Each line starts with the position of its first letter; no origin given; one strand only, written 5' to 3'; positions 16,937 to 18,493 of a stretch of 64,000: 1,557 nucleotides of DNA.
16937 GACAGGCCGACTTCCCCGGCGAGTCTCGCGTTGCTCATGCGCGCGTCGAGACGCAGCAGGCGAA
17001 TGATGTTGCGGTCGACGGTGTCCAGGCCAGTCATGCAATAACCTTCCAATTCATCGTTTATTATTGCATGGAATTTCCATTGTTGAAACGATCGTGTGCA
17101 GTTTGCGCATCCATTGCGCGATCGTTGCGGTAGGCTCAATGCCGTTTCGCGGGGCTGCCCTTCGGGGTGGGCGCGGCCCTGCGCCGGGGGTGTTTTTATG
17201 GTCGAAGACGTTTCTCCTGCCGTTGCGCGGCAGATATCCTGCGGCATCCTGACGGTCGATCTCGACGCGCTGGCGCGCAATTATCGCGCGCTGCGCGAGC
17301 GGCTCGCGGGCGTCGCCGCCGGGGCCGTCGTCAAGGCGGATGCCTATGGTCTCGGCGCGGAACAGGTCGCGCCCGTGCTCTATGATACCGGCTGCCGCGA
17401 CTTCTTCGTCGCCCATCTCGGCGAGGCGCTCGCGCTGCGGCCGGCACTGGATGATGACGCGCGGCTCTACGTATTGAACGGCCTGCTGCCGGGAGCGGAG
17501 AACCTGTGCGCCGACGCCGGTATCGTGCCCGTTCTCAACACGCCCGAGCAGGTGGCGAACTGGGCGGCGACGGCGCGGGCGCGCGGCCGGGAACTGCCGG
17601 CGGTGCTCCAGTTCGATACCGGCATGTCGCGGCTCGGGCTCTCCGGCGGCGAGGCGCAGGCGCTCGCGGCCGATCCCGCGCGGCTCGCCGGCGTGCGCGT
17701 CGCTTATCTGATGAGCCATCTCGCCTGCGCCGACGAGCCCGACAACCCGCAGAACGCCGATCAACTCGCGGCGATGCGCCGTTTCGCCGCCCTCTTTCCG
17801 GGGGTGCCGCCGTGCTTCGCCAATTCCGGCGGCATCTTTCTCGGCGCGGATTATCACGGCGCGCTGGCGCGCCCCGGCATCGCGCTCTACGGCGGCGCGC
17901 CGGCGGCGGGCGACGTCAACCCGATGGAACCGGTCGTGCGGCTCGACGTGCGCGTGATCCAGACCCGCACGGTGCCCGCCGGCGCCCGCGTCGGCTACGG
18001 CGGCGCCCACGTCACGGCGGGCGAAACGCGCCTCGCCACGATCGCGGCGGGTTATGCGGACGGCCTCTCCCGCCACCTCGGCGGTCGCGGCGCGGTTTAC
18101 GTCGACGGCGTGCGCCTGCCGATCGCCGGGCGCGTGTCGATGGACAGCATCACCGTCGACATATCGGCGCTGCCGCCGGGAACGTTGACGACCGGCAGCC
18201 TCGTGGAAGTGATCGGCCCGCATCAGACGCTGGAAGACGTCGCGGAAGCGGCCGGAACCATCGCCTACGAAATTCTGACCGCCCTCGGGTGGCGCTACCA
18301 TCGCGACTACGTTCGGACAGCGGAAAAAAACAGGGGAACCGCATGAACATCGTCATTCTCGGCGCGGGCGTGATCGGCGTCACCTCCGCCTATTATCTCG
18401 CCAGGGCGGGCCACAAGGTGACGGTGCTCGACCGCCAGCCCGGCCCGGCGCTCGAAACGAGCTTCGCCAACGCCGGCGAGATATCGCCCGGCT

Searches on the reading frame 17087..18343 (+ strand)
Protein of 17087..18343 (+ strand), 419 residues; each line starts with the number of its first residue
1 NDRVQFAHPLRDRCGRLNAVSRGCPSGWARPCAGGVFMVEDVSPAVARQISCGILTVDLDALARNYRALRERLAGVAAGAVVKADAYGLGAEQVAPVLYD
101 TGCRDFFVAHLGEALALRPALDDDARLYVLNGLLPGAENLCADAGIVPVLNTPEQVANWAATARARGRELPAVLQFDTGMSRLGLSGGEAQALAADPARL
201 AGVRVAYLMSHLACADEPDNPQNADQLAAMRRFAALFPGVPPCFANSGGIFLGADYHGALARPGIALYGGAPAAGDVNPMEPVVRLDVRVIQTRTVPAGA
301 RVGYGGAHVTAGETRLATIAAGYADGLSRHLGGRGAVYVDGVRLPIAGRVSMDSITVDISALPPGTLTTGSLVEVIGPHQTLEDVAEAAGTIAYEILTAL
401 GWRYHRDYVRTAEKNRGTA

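Call 12: search_protein_families(library=pfam, proteins=[window:17087-18343:+], max_evalue=0.00001)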
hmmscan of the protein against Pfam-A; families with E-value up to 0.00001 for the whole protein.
window:17087-18343:+ (419 aa): 2 families
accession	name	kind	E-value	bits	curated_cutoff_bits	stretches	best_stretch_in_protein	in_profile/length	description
PF01168.26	Ala_racemase_N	-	1.3e-58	198.8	24.1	1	57-272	1-220/220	Alanine racemase, N-terminal domain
PF00842.27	Ala_racemase_C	-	2.5e-37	127.7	25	1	283-408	1-127/127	Alanine racemase, C-terminal domain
